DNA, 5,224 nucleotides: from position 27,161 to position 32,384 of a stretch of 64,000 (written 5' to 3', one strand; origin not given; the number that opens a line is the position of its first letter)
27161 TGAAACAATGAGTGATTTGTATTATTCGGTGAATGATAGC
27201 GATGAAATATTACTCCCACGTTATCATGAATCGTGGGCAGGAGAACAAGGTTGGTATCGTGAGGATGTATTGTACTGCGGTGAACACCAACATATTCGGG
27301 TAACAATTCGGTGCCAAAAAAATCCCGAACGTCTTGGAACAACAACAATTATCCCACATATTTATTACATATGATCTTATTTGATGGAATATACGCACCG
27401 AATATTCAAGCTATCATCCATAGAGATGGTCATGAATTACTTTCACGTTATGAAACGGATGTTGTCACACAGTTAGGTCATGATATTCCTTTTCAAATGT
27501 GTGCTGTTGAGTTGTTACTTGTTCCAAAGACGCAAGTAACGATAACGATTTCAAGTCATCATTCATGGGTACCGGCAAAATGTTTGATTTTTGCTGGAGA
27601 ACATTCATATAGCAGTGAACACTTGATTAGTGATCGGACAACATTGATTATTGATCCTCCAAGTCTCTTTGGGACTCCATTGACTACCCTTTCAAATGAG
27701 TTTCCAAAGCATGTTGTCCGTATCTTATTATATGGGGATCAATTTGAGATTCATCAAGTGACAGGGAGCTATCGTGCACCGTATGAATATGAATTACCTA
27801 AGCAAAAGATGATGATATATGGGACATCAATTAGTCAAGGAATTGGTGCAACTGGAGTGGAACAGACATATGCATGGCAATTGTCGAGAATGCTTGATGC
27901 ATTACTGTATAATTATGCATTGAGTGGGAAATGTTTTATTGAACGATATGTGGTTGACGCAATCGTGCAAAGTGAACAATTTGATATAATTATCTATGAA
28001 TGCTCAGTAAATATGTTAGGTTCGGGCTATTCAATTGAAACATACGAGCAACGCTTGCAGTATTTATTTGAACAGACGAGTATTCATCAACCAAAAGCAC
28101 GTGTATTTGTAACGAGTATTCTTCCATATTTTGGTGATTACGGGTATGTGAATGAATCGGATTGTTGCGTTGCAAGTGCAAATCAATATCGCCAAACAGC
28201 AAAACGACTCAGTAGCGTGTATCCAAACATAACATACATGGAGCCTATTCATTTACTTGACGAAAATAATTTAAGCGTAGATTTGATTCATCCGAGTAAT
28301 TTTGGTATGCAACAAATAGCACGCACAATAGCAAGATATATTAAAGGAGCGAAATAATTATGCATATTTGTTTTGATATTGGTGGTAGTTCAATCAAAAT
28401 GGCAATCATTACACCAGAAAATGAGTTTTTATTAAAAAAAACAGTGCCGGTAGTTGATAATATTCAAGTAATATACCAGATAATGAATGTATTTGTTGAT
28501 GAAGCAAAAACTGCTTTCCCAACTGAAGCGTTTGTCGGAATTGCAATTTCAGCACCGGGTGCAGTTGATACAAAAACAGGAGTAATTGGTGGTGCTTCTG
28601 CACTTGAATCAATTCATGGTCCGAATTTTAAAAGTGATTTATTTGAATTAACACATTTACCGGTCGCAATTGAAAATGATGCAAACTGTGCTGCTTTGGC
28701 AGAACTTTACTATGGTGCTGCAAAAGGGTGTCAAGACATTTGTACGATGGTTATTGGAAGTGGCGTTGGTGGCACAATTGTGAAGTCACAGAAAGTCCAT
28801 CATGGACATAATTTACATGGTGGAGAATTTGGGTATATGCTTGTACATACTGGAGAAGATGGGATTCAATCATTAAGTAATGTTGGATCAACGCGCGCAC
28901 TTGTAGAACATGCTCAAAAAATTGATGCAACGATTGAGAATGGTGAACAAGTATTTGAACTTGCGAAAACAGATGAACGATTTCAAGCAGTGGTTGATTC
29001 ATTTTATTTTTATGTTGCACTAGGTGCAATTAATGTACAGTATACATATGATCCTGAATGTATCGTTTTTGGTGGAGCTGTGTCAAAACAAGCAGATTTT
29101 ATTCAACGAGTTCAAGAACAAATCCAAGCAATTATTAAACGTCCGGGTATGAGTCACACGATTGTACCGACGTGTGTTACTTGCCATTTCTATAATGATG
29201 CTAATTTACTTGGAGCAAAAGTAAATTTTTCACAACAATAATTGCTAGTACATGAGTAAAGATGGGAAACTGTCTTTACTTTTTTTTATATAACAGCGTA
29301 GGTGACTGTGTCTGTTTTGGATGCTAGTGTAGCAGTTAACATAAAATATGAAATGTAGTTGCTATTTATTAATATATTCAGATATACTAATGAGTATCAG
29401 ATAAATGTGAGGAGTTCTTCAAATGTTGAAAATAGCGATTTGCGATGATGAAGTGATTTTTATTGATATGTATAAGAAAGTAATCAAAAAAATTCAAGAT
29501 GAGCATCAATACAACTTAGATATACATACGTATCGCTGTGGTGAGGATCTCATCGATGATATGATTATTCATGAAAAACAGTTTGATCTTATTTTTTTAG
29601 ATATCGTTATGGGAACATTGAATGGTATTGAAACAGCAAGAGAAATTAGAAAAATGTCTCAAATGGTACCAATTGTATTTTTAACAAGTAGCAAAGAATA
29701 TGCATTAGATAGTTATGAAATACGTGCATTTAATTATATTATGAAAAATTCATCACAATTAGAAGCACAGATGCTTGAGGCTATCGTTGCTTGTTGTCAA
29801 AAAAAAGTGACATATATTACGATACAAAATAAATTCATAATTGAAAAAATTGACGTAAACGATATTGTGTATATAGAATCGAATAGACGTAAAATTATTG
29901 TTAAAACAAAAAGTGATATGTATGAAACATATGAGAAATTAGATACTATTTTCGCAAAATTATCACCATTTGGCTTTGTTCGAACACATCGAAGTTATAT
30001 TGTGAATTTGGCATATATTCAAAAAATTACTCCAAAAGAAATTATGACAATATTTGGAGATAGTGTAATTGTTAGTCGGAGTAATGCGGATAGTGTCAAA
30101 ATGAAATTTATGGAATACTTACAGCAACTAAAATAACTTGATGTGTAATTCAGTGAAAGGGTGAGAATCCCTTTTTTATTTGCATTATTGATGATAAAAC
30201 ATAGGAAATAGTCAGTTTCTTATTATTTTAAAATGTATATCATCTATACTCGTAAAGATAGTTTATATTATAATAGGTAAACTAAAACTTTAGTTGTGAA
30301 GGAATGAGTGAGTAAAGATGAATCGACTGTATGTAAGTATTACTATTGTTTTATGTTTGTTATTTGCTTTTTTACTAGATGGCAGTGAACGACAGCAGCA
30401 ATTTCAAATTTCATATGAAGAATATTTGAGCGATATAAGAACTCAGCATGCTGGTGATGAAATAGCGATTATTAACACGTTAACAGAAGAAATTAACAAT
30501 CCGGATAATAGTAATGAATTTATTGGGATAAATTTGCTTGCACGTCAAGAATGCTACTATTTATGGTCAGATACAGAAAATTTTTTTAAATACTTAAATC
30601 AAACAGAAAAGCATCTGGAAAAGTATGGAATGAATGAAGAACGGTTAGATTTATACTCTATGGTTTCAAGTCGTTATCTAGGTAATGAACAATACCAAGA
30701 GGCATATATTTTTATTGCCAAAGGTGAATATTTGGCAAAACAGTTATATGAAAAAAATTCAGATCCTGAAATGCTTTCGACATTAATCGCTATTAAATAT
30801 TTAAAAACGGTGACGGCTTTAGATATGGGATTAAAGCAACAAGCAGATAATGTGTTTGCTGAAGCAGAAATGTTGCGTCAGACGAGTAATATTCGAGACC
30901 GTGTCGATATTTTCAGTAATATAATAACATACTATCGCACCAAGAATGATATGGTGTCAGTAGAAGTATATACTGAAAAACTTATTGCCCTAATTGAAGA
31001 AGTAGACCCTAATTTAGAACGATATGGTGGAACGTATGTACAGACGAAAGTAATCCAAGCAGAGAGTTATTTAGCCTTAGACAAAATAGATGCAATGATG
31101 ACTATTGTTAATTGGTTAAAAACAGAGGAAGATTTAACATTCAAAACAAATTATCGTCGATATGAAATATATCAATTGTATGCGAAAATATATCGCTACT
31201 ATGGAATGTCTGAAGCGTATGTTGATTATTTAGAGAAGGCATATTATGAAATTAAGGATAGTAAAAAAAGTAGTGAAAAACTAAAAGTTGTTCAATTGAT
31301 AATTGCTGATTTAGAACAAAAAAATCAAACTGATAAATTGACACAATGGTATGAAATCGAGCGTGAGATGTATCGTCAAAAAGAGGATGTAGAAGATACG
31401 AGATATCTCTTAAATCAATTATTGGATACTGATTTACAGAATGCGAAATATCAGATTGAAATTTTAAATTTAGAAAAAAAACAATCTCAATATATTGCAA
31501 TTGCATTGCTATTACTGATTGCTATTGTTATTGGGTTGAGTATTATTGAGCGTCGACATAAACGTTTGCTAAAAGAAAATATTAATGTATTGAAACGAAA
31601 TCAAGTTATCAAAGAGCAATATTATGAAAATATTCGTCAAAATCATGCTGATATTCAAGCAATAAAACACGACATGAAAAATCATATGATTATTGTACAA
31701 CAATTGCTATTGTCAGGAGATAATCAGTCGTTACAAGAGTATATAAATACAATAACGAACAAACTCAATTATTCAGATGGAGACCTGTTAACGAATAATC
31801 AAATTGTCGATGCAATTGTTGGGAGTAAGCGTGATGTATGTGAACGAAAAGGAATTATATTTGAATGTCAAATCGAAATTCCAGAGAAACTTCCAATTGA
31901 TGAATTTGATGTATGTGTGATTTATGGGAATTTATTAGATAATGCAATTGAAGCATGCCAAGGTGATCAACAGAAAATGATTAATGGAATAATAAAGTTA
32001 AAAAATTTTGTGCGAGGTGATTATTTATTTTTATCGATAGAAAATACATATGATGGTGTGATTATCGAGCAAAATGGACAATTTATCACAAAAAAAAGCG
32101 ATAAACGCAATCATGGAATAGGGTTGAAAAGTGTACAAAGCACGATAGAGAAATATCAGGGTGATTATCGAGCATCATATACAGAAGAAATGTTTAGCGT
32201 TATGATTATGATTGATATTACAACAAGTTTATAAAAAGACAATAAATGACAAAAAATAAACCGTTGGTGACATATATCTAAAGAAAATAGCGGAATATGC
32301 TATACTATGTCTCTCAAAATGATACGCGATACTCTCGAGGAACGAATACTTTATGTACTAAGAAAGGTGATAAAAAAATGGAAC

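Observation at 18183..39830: Hybrid beta-mannan utilisation locus joining a gut-Clostridia-type ABC/GH113/esterase module to a Bacillus gmu-type PTS module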

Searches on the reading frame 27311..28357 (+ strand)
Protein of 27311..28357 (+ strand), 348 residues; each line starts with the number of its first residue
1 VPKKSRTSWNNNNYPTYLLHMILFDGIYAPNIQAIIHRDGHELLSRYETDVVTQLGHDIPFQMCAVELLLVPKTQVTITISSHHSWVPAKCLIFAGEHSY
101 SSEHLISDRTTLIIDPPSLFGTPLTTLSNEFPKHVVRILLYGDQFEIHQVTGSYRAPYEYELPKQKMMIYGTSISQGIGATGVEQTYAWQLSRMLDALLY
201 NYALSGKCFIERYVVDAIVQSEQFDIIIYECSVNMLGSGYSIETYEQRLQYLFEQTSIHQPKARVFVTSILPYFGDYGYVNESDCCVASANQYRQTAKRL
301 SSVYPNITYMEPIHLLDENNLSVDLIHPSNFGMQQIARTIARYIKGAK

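Call 3: search_protein_families(library=pfam, proteins=[window:27311-28357:+])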
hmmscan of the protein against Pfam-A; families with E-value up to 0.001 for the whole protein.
window:27311-28357:+ (348 aa): 2 families
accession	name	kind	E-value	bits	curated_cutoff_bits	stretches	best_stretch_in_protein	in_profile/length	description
PF14606.12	Lipase_GDSL_3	-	4.3e-12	47.1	27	1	165-344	2-177/178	GDSL-like Lipase/Acylhydrolase family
PF13472.12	Lipase_GDSL_2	-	5.4e-10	40.5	32.9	1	170-334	2-177/178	GDSL-like Lipase/Acylhydrolase family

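Call 6: search_protein_families(library=ncbifam, proteins=[window:27311-28357:+], max_evalue=0.01)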
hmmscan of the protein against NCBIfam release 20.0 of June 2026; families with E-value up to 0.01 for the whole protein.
window:27311-28357:+ (348 aa): 0 families

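Call 17: search_solved_structures(query=window:27311-28357:+, max_evalue=0.01, show_alignments=1)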
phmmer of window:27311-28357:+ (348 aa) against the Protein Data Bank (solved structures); distinct sequences matched with E-value up to 0.01: 1.
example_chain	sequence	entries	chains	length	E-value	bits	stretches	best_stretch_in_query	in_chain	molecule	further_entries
4lhs_A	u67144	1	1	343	0.0016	20.8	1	164-280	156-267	Uncharacterized protein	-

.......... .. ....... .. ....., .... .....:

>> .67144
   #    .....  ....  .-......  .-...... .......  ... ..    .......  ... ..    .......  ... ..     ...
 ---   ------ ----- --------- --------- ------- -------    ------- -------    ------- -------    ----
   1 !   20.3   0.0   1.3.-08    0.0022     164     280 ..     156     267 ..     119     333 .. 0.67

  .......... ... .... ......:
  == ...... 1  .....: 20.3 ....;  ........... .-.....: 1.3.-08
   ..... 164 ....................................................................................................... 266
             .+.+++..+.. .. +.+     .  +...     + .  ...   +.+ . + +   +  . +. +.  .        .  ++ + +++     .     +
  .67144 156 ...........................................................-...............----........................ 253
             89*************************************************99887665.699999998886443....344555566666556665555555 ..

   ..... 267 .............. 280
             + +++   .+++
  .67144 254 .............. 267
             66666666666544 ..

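Call 70: predict_structure(alignment_id=A2)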
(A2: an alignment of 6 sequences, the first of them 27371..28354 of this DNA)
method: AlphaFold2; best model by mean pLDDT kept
length: 328 residues; sequences in the alignment: 6
mean_pLDDT: 84.7   pTM: 0.87
mean pLDDT of the five models: 84.7, 84.5, 83.5, 81.3, 70.6
residues with pLDDT >= 90: 155; 70-90: 129; 50-70: 39; < 50: 5
segments of 3 or more residues with pLDDT < 50: 106-108
pLDDT, mean of each block of 10 residues (from residue 1): 77 91 92 87 88 93 89 74 89 84 57 79 92 90 91 75 86 92 69 90 93 71 91 96 93 76 66 92 94 84 80 92 82
secondary structure, 60 per line:
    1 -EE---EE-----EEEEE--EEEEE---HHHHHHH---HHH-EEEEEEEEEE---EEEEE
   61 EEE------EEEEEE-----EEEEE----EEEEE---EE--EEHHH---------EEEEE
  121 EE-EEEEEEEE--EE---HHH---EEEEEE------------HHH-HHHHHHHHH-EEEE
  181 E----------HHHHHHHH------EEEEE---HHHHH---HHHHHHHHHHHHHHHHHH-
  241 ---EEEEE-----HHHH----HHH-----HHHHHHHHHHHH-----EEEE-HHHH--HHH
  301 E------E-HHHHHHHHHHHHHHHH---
elements in order: E14-18 E21-25 H29-35 E43-52 E56-63 E70-75 E81-85 E90-94 E116-122 E124-131 E145-150 H167-175 E177-181 H192-199 E206-210 H214-218 H222-239 E244-248 H254-257 H270-281 E287-290 H292-295 H310-325

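Call 74: fold_search(model_id=the predicted structure, library=pdb)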
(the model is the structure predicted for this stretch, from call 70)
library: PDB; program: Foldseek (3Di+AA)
matches with E <= 10: 1789; with E <= 0.001: 95
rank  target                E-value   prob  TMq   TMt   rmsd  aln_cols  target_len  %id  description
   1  2waa                  1.2e-15  1.00  0.59  0.58   6.3       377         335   14  Structure of a family two carbohydrate esterase from Cellvibrio japonicus (released 2009-03-24)
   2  2wao_A                9.3e-15  1.00  0.58  0.59   5.3       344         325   13  Structure of a family two carbohydrate esterase from Clostridium thermocellum in complex with cellohexaose (released 2009-10-06)
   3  3skv_A                2.2e-14  1.00  0.72  0.67   5.3       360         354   14  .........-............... SsfX3 from a Tetracycline Biosynthetic Pathway (released 2011-10-05)
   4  4dev_A                2.2e-14  1.00  0.59  0.53   6.6       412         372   11  An Acetyl Xylan Esterase (Est2A) from the Rumen Bacterium Butyrivibrio proteoclasticus. (released 2013-02-13)
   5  4dev_D                2.5e-14  1.00  0.59  0.53   6.5       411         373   11  An Acetyl Xylan Esterase (Est2A) from the Rumen Bacterium Butyrivibrio proteoclasticus. (released 2013-02-13)
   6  3u37_H                3.4e-14  1.00  0.58  0.52   6.5       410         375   11  An Acetyl Xylan Esterase (Est2A) from the Rumen Bacterium Butyrivibrio proteoclasticus. (released 2013-02-13)
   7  4xvh                  3.6e-14  1.00  0.60  0.60   6.4       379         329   15  Crystal structure of a Corynascus thermopiles (Myceliophthora fergusii) carbohydrate esterase family 2 (CE2) enzyme plus (released 2015-02-11)
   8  3u37_B                3.6e-14  1.00  0.58  0.52   6.6       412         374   11  An Acetyl Xylan Esterase (Est2A) from the Rumen Bacterium Butyrivibrio proteoclasticus. (released 2013-02-13)
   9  3skv_B                1.1e-13  1.00  0.72  0.71   4.4       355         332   14  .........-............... SsfX3 from a Tetracycline Biosynthetic Pathway (released 2011-10-05)
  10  3u37_A                1.1e-13  1.00  0.58  0.52   6.7       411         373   12  An Acetyl Xylan Esterase (Est2A) from the Rumen Bacterium Butyrivibrio proteoclasticus. (released 2013-02-13)
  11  4lhs                  2.4e-13  1.00  0.63  0.62   6.4       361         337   15  Crystal structure of a putative GDSL-like lipase (BACOVA_00914) from Bacteroides ovatus ATCC 8483 at 1.40 A resolution (released 2013-08-07)
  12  2w9x_B                1.4e-09  1.00  0.62  0.62   5.4       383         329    8  The active site of a carbohydrate esterase displays divergent catalytic and non-catalytic binding functions (released 2009-03-24)
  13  2o14                  3.7e-09  1.00  0.43  0.40   9.4       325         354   11  X-Ray Crystal Structure of Protein YXIM_BACsu from Bacillus subtilis. Northeast Structural Genomics Consortium Target SR (released 2006-12-12)
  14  8gld_A                8.7e-09  1.00  0.39  0.35  11.0       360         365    9  Crystal structure of the peptidoglycan O-acetylesterase Ape1 (amino acids 22-392) from Campylobacter jejuni (released 2024-03-27)
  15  2w9x_A                1.3e-08  1.00  0.58  0.60   6.0       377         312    8  The active site of a carbohydrate esterase displays divergent catalytic and non-catalytic binding functions (released 2009-03-24)
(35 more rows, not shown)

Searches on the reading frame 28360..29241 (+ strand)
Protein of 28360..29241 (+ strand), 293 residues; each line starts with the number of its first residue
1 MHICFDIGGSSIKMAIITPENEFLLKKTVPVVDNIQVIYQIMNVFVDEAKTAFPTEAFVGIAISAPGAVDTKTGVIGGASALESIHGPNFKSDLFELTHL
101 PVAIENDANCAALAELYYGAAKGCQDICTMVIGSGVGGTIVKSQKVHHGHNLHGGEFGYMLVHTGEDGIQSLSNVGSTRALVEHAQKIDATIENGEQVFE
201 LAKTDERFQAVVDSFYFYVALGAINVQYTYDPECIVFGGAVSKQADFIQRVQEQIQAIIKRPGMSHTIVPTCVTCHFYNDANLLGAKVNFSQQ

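Call 3: search_protein_families(library=pfam, proteins=[window:28360-29241:+])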
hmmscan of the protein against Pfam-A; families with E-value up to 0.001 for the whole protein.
window:28360-29241:+ (293 aa): 1 family
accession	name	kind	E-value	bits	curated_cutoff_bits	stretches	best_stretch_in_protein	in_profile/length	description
PF00480.26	ROK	-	1.4e-40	140.1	22.9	1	3-287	2-288/294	ROK family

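Call 6: search_protein_families(library=ncbifam, proteins=[window:28360-29241:+], max_evalue=0.01)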
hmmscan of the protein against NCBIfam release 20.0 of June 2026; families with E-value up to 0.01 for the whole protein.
window:28360-29241:+ (293 aa): 13 families
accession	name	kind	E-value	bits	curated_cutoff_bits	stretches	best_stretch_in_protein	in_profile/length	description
NF042998.1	bglucokin_BglK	equivalog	1.2e-42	146.1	550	1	4-293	5-288/291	beta-glucoside kinase BglK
TIGR00744.1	ROK_glcA_fam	subfamily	1.5e-36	126.3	260.35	1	4-286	2-304/318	ROK family glucokinase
NF009835.0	PRK13310.1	equivalog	1.1e-26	93.8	380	2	1-162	1-160/303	N-acetylglucosamine kinase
NF007108.0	PRK09557.1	equivalog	8.3e-25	87.7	443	1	1-259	2-273/303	fructokinase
NF003461.0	PRK05082.1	subfamily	1.8e-21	76.8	283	1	4-290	5-286/291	N-acetylmannosamine kinase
NF047821.1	NactlManKinNanK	equivalog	7.5e-18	65.1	450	1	3-288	4-284/288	N-acetylmannosamine kinase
NF009836.0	PRK13311.1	equivalog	6.4e-17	61.6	551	1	1-162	1-160/256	N-acetyl-D-glucosamine kinase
NF047937.1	TransRegNagC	equivalog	5.9e-15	55.4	650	1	35-166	119-248/399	DNA-binding transcriptional regulator NagC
NF049930.1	TransRegMlc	equivalog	3.9e-14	52.8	530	1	27-164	120-251/405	sugar metabolism global transcriptional regulator Mlc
NF045942.1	PolPhglucPhase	equivalog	3.2e-12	46.7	250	1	4-199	4-195/242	polyphosphate--glucose phosphotransferase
NF007251.0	PRK09698.1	equivalog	2.2e-11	43.6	253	1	4-263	10-271/304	allose kinase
NF045550.1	FrctkaseScrK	equivalog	2e-09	37.3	400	1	90-260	91-256/293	fructokinase ScrK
NF045551.1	GK_Pyrobac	equivalog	9.1e-08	31.7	500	1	55-252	45-248/294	ATP-dependent glucokinase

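Call 21: search_solved_structures(query=window:28360-29241:+, max_evalue=1e-15)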
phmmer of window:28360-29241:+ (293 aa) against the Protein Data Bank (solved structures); distinct sequences matched with E-value up to 1e-15: 14.
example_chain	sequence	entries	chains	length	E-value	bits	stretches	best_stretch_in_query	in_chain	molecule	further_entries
2gup_A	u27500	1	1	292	1.1e-44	156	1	5-292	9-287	ROK family protein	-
4htl_A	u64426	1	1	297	3.6e-37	131.4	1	4-292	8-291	Beta-glucoside kinase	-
5nck_A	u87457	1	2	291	7.2e-30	107.4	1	3-286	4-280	N-acetylmannosamine kinase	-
2qm1_A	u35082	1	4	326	3.6e-25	92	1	3-258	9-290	Glucokinase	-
3eo3_A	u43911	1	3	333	1.5e-23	86.7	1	3-164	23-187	Bifunctional UDP-N-acetylglucosamine 2-epimerase/N-acetylmannosamine kinase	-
2yhy_A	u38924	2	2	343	1.7e-23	86.5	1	3-164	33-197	BIFUNCTIONAL UDP-N-ACETYLGLUCOSAMINE 2-EPIMERASE/N-ACETYLMANNOSAMINE KINASE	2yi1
2yhw_A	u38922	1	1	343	1.7e-23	86.5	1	3-164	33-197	BIFUNCTIONAL UDP-N-ACETYLGLUCOSAMINE 2-EPIMERASE/N-ACETYLMANNOSAMINE KINASE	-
3vov_A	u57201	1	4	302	3.6e-19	72.4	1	5-245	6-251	Glucokinase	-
6q26_A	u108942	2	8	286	2.7e-17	66.2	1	2-259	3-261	Glucokinase | N-acetylmannosamine kinase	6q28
6q27_A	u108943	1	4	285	2.9e-17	66.1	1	2-259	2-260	Glucokinase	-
3vgk_A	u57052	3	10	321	3e-17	66.1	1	3-202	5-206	Glucokinase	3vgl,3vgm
7p7i_AAA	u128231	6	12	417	4e-17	65.6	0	1-160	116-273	Ubiquitin-like protein SMT3,N-acetyl-D-glucosamine kinase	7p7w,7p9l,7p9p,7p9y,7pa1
3r8e_A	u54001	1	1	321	1.2e-16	64.1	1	3-285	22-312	Hypothetical sugar kinase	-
2ap1_A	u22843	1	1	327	8.5e-16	61.3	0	1-243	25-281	putative regulator protein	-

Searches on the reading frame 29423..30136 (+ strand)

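Call 4: search_protein_families(library=pfam, proteins=[window:29423-30136:+])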
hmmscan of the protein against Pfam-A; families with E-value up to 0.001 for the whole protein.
window:29423-30136:+ (237 aa): 2 families
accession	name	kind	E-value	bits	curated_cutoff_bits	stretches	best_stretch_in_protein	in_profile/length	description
PF04397.21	LytTR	-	1e-21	77.4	22.6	1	140-229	3-97/98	LytTr DNA-binding domain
PF00072.30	Response_reg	-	5.9e-16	59.1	30.2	1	4-112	1-103/111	Response regulator receiver domain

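Call 19: search_protein_families(library=ncbifam, proteins=[window:29423-30136:+], max_evalue=0.001)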
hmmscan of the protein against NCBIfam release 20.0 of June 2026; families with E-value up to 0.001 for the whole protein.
window:29423-30136:+ (237 aa): 53 families (the best 25 are shown)
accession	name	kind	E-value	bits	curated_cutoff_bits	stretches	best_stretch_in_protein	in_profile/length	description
NF010684.1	PRK14084.1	equivalog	9.6e-21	74.7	375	2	44-113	39-106/254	response regulator transcription factor LytR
NF008677.0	PRK11697.1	equivalog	1.5e-17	63.8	246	1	1-228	1-234/238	two-component system response regulator BtsR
NF045944.1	ResRegRpaBCyano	equivalog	1.6e-10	40.8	330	1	39-163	29-150/229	response regulator transcription factor RpaB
NF051850.1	RespRegRprY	equivalog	2.4e-10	40.2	370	1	2-131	5-129/234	response regulator transcription factor RprY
NF052313.1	T9SS_RR_PorX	equivalog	1.3e-09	37.3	300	1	6-95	5-86/513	T9SS response regulator signal transducer PorX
NF046049.1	quorum_RR_AgrA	equivalog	2.8e-09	36.9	400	1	2-213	1-224/238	quorum-sensing response regulator AgrA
NF053854.1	RespRegPhoBBctds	equivalog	3.2e-09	36.5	270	1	29-162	15-151/225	two-component system response regulator PhoB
NF007982.1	PRK10710.1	equivalog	4.3e-08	33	380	1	35-142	35-142/235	envelope stress response regulator BaeR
NF040534.1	resp_reg_YycF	equivalog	4.4e-08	32.6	340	1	6-149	5-139/231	response regulator YycF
NF001965.0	PRK00742.1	subfamily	7e-08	32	293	1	2-136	4-134/357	chemotaxis-specific protein-glutamate methyltransferase CheB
NF040689.1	MtrAB_MtrA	equivalog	1.2e-07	31.4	300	1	33-111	24-101/219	MtrAB system response regulator MtrA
NF007689.0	PRK10365.1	equivalog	2e-07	30.2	760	1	6-111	10-109/441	sigma-54-dependent response regulator transcription factor ZraR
NF045901.1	HisKinLetSLeg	equivalog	2.6e-07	29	1650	1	34-152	697-815/906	two-component system sensor histidine kinase LetS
TIGR02154.1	PhoB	equivalog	5.7e-07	29.1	296.2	1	28-149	18-138/226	phosphate regulon transcriptional regulator PhoB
NF011896.0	PRK15369.1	equivalog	7.1e-07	29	242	1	3-159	5-157/211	two component system response regulator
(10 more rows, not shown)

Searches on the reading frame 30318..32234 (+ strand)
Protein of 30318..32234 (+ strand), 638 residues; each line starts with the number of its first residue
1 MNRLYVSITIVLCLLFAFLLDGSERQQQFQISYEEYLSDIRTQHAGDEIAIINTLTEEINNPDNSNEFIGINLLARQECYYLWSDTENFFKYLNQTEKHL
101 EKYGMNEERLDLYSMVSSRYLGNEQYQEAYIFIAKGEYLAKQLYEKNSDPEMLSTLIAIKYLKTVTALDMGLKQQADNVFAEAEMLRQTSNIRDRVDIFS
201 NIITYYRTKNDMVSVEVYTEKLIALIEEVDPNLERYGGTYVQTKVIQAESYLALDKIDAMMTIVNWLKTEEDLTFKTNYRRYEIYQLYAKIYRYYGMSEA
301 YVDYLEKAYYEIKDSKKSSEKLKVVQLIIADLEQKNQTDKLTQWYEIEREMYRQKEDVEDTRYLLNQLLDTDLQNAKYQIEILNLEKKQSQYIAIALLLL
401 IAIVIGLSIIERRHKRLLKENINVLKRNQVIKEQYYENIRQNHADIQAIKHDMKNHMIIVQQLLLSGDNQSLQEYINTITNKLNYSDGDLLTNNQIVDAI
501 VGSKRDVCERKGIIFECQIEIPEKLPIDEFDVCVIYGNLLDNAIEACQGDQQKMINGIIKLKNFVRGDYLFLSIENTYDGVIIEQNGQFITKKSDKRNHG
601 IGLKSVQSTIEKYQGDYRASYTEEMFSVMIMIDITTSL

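Call 4: search_protein_families(library=pfam, proteins=[window:30318-32234:+])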
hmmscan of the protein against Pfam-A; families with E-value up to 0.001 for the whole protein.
window:30318-32234:+ (638 aa): 2 families
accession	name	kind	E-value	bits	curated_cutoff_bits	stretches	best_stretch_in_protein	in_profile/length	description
PF14501.12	HATPase_c_5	-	2.2e-23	82.6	22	1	528-632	2-101/102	GHKL domain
PF02518.31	HATPase_c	-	4.8e-05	24.2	26.4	1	531-620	5-94/111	Histidine kinase-, DNA gyrase B-, and HSP90-like ATPase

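Call 19: search_protein_families(library=ncbifam, proteins=[window:30318-32234:+], max_evalue=0.001)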
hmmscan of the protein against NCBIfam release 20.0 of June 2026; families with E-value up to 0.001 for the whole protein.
window:30318-32234:+ (638 aa): 0 families
